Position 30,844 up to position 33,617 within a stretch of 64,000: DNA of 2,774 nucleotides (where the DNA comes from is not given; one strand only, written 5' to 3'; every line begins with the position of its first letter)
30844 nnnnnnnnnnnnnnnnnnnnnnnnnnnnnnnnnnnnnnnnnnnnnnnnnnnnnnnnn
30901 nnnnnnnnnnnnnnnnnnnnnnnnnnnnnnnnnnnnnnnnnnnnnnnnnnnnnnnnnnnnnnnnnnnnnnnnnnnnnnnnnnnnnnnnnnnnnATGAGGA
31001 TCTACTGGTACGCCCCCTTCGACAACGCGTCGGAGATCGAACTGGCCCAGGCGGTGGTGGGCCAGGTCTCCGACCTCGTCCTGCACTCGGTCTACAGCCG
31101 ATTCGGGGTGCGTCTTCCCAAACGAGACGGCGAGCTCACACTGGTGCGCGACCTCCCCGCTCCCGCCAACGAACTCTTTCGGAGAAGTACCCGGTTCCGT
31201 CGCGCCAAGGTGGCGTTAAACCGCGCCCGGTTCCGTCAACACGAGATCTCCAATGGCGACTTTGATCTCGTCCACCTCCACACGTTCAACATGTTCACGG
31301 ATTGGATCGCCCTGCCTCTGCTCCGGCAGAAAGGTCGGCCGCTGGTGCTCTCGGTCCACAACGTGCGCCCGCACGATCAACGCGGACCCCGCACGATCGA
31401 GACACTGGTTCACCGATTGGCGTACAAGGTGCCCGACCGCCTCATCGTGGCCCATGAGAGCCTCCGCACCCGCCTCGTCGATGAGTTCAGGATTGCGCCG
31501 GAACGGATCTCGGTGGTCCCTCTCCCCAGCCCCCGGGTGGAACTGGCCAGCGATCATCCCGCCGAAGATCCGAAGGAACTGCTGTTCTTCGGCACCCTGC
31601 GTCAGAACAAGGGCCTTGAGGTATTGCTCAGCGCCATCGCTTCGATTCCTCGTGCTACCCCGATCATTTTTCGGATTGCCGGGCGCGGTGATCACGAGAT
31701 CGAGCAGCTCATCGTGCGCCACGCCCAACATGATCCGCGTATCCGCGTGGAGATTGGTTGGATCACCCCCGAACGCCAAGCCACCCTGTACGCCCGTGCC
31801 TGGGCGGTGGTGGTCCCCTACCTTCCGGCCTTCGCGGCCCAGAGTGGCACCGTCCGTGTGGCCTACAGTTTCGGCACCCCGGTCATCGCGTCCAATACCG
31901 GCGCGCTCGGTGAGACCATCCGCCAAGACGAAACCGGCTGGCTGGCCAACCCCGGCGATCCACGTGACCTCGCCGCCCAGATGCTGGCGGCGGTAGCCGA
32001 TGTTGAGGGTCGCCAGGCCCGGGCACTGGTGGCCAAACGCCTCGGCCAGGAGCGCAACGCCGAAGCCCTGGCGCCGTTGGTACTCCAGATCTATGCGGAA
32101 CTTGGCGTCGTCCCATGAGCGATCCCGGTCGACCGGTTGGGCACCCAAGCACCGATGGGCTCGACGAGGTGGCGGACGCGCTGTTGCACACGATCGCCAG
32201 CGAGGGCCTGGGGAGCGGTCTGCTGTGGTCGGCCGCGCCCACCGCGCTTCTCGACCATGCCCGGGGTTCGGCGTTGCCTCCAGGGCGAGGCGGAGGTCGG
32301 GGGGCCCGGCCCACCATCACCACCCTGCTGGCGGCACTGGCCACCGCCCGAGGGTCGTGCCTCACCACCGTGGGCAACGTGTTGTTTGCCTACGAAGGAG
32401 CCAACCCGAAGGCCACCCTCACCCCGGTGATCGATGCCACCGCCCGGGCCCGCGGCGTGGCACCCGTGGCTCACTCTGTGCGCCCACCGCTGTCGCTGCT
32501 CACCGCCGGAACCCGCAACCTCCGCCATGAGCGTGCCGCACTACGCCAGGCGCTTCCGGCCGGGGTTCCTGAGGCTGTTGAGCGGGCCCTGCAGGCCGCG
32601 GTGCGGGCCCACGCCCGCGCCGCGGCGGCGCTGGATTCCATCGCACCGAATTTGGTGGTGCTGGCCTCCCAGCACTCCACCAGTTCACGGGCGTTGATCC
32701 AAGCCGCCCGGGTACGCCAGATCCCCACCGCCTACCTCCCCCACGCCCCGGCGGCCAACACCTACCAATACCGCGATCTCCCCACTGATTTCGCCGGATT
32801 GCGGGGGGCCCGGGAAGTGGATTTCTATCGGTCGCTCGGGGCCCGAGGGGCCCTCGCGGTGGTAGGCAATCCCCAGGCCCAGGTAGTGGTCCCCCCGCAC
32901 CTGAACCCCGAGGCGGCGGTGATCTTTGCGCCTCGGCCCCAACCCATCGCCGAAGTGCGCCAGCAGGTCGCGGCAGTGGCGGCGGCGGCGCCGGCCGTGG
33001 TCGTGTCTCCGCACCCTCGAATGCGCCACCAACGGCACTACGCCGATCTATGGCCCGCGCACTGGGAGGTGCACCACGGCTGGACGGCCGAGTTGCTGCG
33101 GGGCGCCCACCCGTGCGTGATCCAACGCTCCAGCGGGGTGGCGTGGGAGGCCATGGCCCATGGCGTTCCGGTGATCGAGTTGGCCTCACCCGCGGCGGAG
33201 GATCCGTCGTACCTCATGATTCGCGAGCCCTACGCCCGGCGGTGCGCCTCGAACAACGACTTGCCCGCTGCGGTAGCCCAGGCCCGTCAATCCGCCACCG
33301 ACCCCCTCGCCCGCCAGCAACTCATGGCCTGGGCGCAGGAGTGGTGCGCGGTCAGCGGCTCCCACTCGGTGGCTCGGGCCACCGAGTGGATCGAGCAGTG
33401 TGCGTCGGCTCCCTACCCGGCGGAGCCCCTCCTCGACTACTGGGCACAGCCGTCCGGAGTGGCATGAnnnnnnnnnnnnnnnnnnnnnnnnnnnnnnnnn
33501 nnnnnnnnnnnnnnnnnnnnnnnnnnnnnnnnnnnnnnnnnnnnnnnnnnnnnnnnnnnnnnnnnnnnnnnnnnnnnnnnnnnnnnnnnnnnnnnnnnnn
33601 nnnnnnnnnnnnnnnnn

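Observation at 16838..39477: A ~22.6-kb pgl-like plus nonulosonic-acid glycan locus sits between mfd and pth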

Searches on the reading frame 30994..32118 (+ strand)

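Call 6: search_protein_families(library=pfam, proteins=[window:30994-32118:+])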
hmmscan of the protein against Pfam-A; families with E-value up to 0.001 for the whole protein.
window:30994-32118:+ (374 aa): 4 families
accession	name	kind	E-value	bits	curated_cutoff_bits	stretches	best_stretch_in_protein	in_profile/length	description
PF13692.12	Glyco_trans_1_4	-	1.2e-20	74.6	27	1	194-336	2-142/142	Glycosyl transferases group 1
PF00534.26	Glycos_transf_1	-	3.9e-18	66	26.4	1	190-340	12-162/172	Glycosyl transferases group 1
PF13439.12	Glyco_transf_4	-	1.1e-11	45.5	28.5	1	50-176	42-163/170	Glycosyltransferase Family 4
PF13579.12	Glyco_trans_4_4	-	3.5e-10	40.9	29.7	1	46-177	37-157/158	Glycosyl transferase 4-like domain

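Call 8: search_protein_families(library=ncbifam, proteins=[window:30994-32118:+])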
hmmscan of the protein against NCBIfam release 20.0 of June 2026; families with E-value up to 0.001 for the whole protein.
window:30994-32118:+ (374 aa): 14 families
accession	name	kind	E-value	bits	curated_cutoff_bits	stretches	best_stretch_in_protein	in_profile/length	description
NF038295.1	EPS_HpsP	equivalog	1.1e-12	47.7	550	1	191-370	205-387/388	hormogonium polysaccharide biosynthesis glycosyltransferase HpsP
TIGR02149.1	glgA_Coryne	subfamily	4e-12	45.9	302.4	1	89-354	83-369/391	glycogen synthase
NF046085.1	XrtY_assoc_Gly1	equivalog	2.6e-11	43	400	1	179-369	195-383/387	XrtY-associated glycosyltransferase XYAG1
TIGR03449.1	mycothiol_MshA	equivalog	7e-10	38.4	462.5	1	143-367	161-400/406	D-inositol-3-phosphate glycosyltransferase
NF041876.1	EPS_EpsE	equivalog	1.7e-09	37.5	400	1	190-359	211-389/389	exopolysaccharide biosynthesis GT4 family glycosyltransferase EpsE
TIGR02095.1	glgA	subfamily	8e-09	34.7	328.45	1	196-358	297-465/477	glycogen/starch synthase, ADP-glucose type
NF038229.1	Glyco4_Geo_Pelo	equivalog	4.2e-08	32.6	400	1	143-366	106-336/338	GPMC system family 4 glycosyltransferase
TIGR04063.1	stp3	hypoth_equivalog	4.6e-06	25.8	442.05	1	184-358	204-383/397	TIGR04063 family PEP-CTERM/XrtA system glycosyltransferase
NF053787.1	GlcN_PG_synth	equivalog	6.6e-06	25.2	480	1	290-354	281-347/361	N-acetylglucosaminyl phosphatidylglycerol synthase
TIGR03088.1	stp2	hypoth_equivalog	9.5e-06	24.9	409.05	1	278-360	279-367/374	TIGR03088 family PEP-CTERM/XrtA system glycosyltransferase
NF001899.0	PRK00654.1-2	equivalog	2.1e-05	23.1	459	1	200-313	298-408/478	glycogen synthase GlgA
TIGR03999.1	thiol_BshA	equivalog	2.3e-05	23.5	273.7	1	290-344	292-346/375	N-acetyl-alpha-D-glucosaminyl L-malate synthase BshA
NF001901.0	PRK00654.1-5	equivalog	3e-05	22.7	649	1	202-329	325-449/502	glycogen synthase GlgA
NF047684.1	TeichurnBiosyTuaC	equivalog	0.00069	18.6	550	0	192-335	218-353/391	teichuronic acid biosynthesis protein TuaC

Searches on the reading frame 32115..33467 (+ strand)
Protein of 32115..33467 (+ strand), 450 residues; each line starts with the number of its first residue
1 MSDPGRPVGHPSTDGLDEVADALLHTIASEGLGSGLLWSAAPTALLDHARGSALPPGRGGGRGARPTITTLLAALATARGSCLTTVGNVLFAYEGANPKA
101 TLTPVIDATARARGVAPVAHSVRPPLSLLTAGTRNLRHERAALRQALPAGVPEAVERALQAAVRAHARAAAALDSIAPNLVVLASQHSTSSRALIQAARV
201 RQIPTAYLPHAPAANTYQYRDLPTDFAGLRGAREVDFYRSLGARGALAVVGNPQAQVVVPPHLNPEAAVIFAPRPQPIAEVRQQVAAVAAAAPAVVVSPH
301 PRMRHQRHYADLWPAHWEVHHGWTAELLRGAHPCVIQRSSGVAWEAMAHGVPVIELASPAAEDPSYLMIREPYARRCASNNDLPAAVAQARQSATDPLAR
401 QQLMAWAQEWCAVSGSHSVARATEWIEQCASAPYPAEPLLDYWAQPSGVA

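Call 6: search_protein_families(library=pfam, proteins=[window:32115-33467:+])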
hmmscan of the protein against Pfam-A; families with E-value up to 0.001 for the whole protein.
window:32115-33467:+ (450 aa): 0 families

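Call 8: search_protein_families(library=ncbifam, proteins=[window:32115-33467:+])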
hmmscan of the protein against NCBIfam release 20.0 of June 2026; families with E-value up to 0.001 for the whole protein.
window:32115-33467:+ (450 aa): 1 family
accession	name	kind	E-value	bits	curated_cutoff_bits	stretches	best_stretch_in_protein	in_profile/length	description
TIGR04396.2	surf_polysacc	subfamily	0.0003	20.1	125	1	325-432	258-365/427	surface carbohydrate biosynthesis protein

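Call 19: find_homologous_proteins(query=window:32115-33467:+, max_evalue=0.001)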
Query window:32115-33467:+ (450 aa): 23 proteins with E <= 0.001 among 8000 candidates.
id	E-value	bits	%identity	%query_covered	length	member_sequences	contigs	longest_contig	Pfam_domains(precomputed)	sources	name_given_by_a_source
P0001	6.7e-289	977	100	100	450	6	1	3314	-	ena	-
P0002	8.1e-227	772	82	100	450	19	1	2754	-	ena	-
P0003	1.7e-175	603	67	99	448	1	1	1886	-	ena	-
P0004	1.4e-167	577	66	96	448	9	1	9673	-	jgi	-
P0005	1.1e-164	567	63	100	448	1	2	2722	-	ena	-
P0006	1.7e-163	563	66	95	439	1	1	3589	-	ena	-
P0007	1.6e-162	560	64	99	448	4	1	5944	-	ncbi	-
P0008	7.9e-162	558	65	95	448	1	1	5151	-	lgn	-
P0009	2.2e-159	550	64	96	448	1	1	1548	-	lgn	-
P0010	3.5e-157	542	62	98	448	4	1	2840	-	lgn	-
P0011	6.9e-150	518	61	95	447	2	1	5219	-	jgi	jgi:hypothetical protein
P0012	7.4e-149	515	62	96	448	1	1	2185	-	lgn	-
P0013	1.3e-148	514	61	99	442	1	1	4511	-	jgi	jgi:hypothetical protein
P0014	1.2e-143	498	59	96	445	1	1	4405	-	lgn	-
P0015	1.0e-141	491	59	95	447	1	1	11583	-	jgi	jgi:hypothetical protein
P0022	1.2e-76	277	56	68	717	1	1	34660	PF00534.27,PF13692.13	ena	-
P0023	2.1e-23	102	30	84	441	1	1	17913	-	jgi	jgi:hypothetical protein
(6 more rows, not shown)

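Call 23: find_encoding_contigs(protein=P0022, flank=10000, max_places=3)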
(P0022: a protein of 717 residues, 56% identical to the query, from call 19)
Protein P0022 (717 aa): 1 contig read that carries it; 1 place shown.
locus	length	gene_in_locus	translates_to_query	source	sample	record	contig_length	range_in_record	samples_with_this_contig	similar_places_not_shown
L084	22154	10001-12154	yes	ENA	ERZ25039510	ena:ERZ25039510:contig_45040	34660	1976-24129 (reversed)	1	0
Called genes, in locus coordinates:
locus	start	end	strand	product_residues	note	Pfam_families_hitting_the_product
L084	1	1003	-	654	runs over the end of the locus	PF02397:Bac_transf, PF00132:Hexapep (faint)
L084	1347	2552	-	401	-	-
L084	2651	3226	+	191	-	PF13439:Glyco_transf_4, PF13477:Glyco_trans_4_2, PF13579:Glyco_trans_4_4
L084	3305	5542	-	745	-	-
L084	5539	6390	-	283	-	-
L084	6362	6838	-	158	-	-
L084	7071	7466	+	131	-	PF02826:2-Hacid_dh_C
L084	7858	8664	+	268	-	PF02350:Epimerase_2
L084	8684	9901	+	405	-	-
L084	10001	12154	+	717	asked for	PF00534:Glycos_transf_1, PF13692:Glyco_trans_1_4 (weak)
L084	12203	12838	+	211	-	-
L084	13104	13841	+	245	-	-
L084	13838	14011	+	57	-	-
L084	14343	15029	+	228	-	-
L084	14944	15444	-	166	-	PF25084:LbH_EIF2B (faint), PF25087:GMPPB_C (faint), PF00132:Hexapep, PF14602:Hexapep_2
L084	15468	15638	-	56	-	-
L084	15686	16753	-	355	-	PF00005:ABC_tran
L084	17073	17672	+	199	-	-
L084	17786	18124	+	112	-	-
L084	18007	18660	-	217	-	-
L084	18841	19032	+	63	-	-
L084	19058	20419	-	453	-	-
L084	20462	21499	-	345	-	-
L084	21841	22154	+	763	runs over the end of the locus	?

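Call 24: find_encoding_contigs(protein=P0023, flank=10000, max_places=3)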
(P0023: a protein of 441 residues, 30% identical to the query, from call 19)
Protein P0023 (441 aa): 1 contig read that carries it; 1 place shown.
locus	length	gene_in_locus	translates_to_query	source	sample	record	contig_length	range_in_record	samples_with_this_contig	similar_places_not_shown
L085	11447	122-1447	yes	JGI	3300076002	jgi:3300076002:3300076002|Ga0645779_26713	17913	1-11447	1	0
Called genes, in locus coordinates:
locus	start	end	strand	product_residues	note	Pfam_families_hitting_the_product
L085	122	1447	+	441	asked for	-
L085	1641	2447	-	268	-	-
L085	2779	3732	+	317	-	PF00535:Glycos_transf_2, PF10111:Glyco_tranf_2_2, PF13641:Glyco_tranf_2_3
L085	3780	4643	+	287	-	-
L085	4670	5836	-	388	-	PF02350:Epimerase_2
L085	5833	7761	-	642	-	PF03102:NeuB, PF02348:CTP_transf_3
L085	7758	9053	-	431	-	-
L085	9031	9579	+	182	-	PF00005:ABC_tran, PF02463:SMC_N (weak)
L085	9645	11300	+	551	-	-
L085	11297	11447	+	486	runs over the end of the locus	-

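Call 25: find_encoding_contigs(protein=P0015, flank=10000, max_places=3)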
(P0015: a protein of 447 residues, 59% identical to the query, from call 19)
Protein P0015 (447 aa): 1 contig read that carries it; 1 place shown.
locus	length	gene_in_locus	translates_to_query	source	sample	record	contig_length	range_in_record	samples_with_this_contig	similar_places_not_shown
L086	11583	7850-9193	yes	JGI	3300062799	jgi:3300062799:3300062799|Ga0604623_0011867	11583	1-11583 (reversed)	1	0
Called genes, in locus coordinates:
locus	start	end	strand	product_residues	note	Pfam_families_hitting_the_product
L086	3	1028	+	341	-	?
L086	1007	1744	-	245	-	-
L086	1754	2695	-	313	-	PF13527:Acetyltransf_9, PF00583:Acetyltransf_1 (weak)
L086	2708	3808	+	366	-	PF03102:NeuB, PF08666:SAF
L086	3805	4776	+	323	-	PF00389:2-Hacid_dh, PF02826:2-Hacid_dh_C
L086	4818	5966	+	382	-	PF02350:Epimerase_2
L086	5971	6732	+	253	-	-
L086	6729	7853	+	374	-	PF13579:Glyco_trans_4_4, PF13439:Glyco_transf_4, PF00534:Glycos_transf_1, PF13692:Glyco_trans_1_4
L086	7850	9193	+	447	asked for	-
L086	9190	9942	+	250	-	PF02348:CTP_transf_3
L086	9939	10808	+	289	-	-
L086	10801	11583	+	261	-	?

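Call 29: predict_structure(alignment_id=A1)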
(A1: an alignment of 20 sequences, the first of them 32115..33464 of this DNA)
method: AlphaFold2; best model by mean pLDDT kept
length: 450 residues; sequences in the alignment: 20
mean_pLDDT: 88.0   pTM: 0.87
mean pLDDT of the five models: 88.0, 87.3, 87.0, 76.4, 71.9
residues with pLDDT >= 90: 299; 70-90: 110; 50-70: 10; < 50: 31
segments of 3 or more residues with pLDDT < 50: 1-13, 52-63, 445-450
pLDDT, mean of each block of 10 residues (from residue 1): 28 67 87 89 84 42 64 74 96 93 98 97 93 92 88 90 95 97 93 94 95 82 94 95 92 95 97 91 96 95 84 94 94 96 95 93 89 95 98 97 97 97 98 89 53
secondary structure, 60 per line:
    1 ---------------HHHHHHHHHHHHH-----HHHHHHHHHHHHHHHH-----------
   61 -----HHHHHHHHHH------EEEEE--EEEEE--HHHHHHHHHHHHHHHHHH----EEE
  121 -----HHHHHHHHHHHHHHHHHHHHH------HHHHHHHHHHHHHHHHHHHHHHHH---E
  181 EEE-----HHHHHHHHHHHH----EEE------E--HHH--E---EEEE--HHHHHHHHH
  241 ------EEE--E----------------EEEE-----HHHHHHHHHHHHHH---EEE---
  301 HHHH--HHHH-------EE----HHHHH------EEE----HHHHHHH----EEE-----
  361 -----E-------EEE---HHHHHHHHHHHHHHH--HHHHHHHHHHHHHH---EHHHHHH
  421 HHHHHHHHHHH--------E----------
elements in order: H16-28 H34-49 H66-75 E82-86 E89-93 H96-113 E118-120 H126-146 H153-176 E180-183 H189-200 E205-207 E226-229 H232-240 E247-249 E269-272 H278-291 E295-297 H301-304 H307-310 H324-328 E335-337 H342-348 E353-355 E374-376 H380-394 H397-410 H415-431

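Call 35: fold_search(model_id=the predicted structure, library=pdb)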
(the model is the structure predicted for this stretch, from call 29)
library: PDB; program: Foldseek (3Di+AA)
matches with E <= 10: 1266; with E <= 0.001: 226
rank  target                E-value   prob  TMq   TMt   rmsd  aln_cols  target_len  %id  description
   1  7vza_E                1.4e-08  1.00  0.50  0.60   8.4       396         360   17  The crystal structure of Non-hydrolyzing UDPGlcNAc 2-epimerase in complex with UDP (released 2022-11-16)
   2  3otg                  1.5e-08  1.00  0.44  0.50   8.5       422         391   16  Crystal Structure of CalG1, Calicheamicin Glycostyltransferase, TDP bound form (released 2010-12-15)
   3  7vza_B                2.0e-08  1.00  0.47  0.57   8.8       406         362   16  The crystal structure of Non-hydrolyzing UDPGlcNAc 2-epimerase in complex with UDP (released 2022-11-16)
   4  7vza_H                2.4e-08  1.00  0.47  0.58   8.8       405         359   16  The crystal structure of Non-hydrolyzing UDPGlcNAc 2-epimerase in complex with UDP (released 2022-11-16)
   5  7vz6_E                2.6e-08  1.00  0.49  0.58  10.2       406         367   16  The crystal structure of Non-hydrolyzing UDPGlcNAc 2-epimerase in complex with UDP-glucose (released 2022-11-16)
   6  7vz6_A                3.0e-08  1.00  0.51  0.60  10.0       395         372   17  The crystal structure of Non-hydrolyzing UDPGlcNAc 2-epimerase in complex with UDP-glucose (released 2022-11-16)
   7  7vz6_B                3.0e-08  1.00  0.47  0.58   7.0       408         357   16  The crystal structure of Non-hydrolyzing UDPGlcNAc 2-epimerase in complex with UDP-glucose (released 2022-11-16)
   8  7vza_D                3.2e-08  1.00  0.49  0.59   8.7       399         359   16  The crystal structure of Non-hydrolyzing UDPGlcNAc 2-epimerase in complex with UDP (released 2022-11-16)
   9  7vyy_A                3.6e-08  1.00  0.49  0.60   8.0       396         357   17  The crystal structure of Non-hydrolyzing UDPGlcNAc 2-epimerase (released 2022-11-16)
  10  7vyy_B                3.6e-08  1.00  0.48  0.60   6.5       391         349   17  The crystal structure of Non-hydrolyzing UDPGlcNAc 2-epimerase (released 2022-11-16)
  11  7vz6_F                4.0e-08  1.00  0.49  0.59  10.0       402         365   17  The crystal structure of Non-hydrolyzing UDPGlcNAc 2-epimerase in complex with UDP-glucose (released 2022-11-16)
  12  3oth_B                4.2e-08  1.00  0.43  0.48   8.9       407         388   15  Crystal Structure of CalG1, Calicheamicin Glycostyltransferase, TDP and calicheamicin alpha3I bound form (released 2010-12-15)
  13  7vza_F                4.5e-08  1.00  0.49  0.59   9.3       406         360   16  The crystal structure of Non-hydrolyzing UDPGlcNAc 2-epimerase in complex with UDP (released 2022-11-16)
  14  7vz6_D                5.3e-08  1.00  0.49  0.59   9.8       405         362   16  The crystal structure of Non-hydrolyzing UDPGlcNAc 2-epimerase in complex with UDP-glucose (released 2022-11-16)
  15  7vz6_G                6.9e-08  1.00  0.49  0.59   9.9       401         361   16  The crystal structure of Non-hydrolyzing UDPGlcNAc 2-epimerase in complex with UDP-glucose (released 2022-11-16)
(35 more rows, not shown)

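Call 42: search_protein_representatives(alignment_id=A1)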
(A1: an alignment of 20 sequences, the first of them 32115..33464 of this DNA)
Query: 20 sequences, 447 profile positions. Proteins with E-value up to 0.001 (for the whole library): 664; up to 1e-10: 253; up to 1e-30: 199. The best 150 are listed.
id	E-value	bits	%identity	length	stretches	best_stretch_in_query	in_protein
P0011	2.3e-219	745.3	-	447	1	1-447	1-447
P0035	4.2e-135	467.5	-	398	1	68-442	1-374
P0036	5.0e-125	434.3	-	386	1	72-446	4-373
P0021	1.6e-115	403.0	-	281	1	168-444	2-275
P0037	1.5e-110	386.6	-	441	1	3-445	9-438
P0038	1.3e-106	373.7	-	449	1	34-442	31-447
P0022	2.2e-99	349.8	-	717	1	60-386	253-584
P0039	3.4e-97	342.6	-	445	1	14-442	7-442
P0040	2.1e-91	323.5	-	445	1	17-442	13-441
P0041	4.8e-86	305.8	-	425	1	30-442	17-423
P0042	4.6e-84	299.3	-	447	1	31-440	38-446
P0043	7.8e-83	295.3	-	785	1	14-442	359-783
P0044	4.6e-79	282.8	-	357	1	91-444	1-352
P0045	1.9e-78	280.8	-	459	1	62-441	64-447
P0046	6.0e-78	279.2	-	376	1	82-442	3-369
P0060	4.5e-71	256.5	-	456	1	36-442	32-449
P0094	3.8e-63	230.4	-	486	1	79-444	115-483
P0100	5.0e-62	226.7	-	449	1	37-443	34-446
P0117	6.6e-59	216.4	-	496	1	37-443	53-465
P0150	3.9e-54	200.7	-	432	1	81-441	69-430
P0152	9.5e-54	199.4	-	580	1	36-443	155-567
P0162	5.2e-53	197.0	-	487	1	84-443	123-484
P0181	7.8e-50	186.5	-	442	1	84-445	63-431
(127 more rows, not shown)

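Call 43: search_protein_families(library=pfam, proteins=[P0043, P0152, P0162, P0094, P0117, P0181, P0150, P0100, P0060, P0038], max_evalue=0.01)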
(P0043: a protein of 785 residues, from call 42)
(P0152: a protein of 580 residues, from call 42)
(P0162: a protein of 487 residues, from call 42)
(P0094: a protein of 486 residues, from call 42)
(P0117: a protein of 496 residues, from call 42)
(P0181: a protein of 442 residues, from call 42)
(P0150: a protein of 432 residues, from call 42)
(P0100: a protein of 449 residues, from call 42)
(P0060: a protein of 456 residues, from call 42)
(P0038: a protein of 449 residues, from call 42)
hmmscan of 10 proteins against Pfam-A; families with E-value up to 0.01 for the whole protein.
P0043 (785 aa): 4 families
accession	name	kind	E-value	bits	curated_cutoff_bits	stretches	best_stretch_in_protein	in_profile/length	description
PF00535.33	Glycos_transf_2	-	6.1e-32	111.3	23.3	1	8-111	1-106/168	Glycosyl transferase family 2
PF13641.12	Glyco_tranf_2_3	-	1.3e-12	48.7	27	1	7-204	3-209/230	Glycosyltransferase like family 2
PF10111.15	Glyco_tranf_2_2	-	2.4e-08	34.3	27.3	1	8-109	1-107/276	Glycosyltransferase like family 2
PF13439.12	Glyco_transf_4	-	0.0019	18.7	28.5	1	495-558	52-114/170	Glycosyltransferase Family 4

P0152 (580 aa): 2 families
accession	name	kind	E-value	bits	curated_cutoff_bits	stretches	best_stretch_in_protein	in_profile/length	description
PF13692.12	Glyco_trans_1_4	-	3.9e-12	47.1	27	1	4-82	65-140/142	Glycosyl transferases group 1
PF00534.26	Glycos_transf_1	-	1.2e-10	41.6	26.4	1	4-93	79-167/172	Glycosyl transferases group 1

P0162 (487 aa): 0 families

P0094 (486 aa): 0 families

P0117 (496 aa): 0 families

P0181 (442 aa): 0 families

P0150 (432 aa): 0 families

P0100 (449 aa): 0 families

P0060 (456 aa): 0 families

P0038 (449 aa): 0 families

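Call 61: search_protein_families(library=ncbifam, alignment_id=A2, max_evalue=0.01)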
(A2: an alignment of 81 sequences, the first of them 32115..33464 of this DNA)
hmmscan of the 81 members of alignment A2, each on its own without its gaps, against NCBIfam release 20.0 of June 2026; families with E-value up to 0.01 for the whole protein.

A. member 1, window:32115-33464:+ (450 aa): 1 family
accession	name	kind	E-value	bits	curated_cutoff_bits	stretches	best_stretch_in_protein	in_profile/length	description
TIGR04396.2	surf_polysacc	subfamily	0.0003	20.1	125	1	325-432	258-365/427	surface carbohydrate biosynthesis protein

B. families by the number of members that match (of 81 scanned): 2 families
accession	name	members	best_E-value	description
TIGR04396.2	surf_polysacc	24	4.6e-06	surface carbohydrate biosynthesis protein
TIGR04326.1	O_ant_LIC13510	6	0.0008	TIGR04326 family surface carbohydrate biosynthesis protein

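Call 63: search_protein_families(library=pfam, proteins=[L085:3780-4643:+, L085:1641-2447:-, L085:7758-9053:-, L085:9645-11300:+], max_evalue=10)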
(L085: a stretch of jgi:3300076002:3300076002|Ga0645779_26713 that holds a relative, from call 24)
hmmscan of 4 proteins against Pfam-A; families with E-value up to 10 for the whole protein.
L085:3780-4643:+ (287 aa): 0 families

L085:1641-2447:- (268 aa): 1 family
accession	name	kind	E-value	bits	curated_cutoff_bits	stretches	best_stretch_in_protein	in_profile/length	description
PF05721.19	PhyH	-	0.0024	18.6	22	1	27-176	2-155/213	Phytanoyl-CoA dioxygenase (PhyH)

L085:7758-9053:- (431 aa): 0 families

L085:9645-11300:+ (551 aa): 5 families
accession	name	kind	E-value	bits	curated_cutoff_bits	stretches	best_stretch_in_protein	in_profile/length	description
PF01656.29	CbiA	-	0.0028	18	25.4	1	343-453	5-54/125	CobQ/CobB/MinD/ParA nucleotide binding domain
PF02374.21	ArsA_ATPase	-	0.018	14.7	24.3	2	349-374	13-38/305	Anion-transporting ATPase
PF13614.12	AAA_31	-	0.019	15.3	27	1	349-376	14-41/177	AAA domain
PF10609.15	ParA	-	0.041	13.7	27.1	1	347-391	14-58/246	NUBPL iron-transfer P-loop NTPase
PF24213.1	DUF7434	-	1.5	9.4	27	1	243-267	3-28/40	Family of unknown function (DUF7434)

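Call 92: search_protein_families(library=pfam, proteins=[window:32115-33467:+, P0023, P0100, P0150, P0181], max_evalue=10)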
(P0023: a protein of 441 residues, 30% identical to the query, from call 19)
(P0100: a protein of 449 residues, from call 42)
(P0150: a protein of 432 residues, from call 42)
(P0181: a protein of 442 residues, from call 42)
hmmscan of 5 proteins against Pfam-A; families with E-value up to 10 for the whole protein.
window:32115-33467:+ (450 aa): 1 family
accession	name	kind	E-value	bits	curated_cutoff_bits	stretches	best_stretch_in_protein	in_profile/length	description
PF25607.1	DUF7939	-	7.5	7.4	27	1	386-423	7-43/81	Domain of unknown function (DUF7939)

P0023 (441 aa): 0 families

P0100 (449 aa): 1 family
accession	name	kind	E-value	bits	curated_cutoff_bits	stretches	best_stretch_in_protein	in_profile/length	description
PF04464.20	Glyphos_transf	-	0.23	10.8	22.1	1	370-423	308-362/367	CDP-Glycerol:Poly(glycerophosphate) glycerophosphotransferase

P0150 (432 aa): 2 families
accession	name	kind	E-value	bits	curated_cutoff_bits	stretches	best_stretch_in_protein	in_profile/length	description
PF14823.11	Sirohm_synth_C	-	0.19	11.8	24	1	377-413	18-52/68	Sirohaem biosynthesis protein C-terminal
PF13579.12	Glyco_trans_4_4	-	1.3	9.8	29.7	1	140-210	61-109/158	Glycosyl transferase 4-like domain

P0181 (442 aa): 1 family
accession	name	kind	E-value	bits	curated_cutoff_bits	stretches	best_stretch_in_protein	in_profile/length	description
PF02042.20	RWP-RK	-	0.15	12.4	29.3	1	104-135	10-41/49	RWP-RK domain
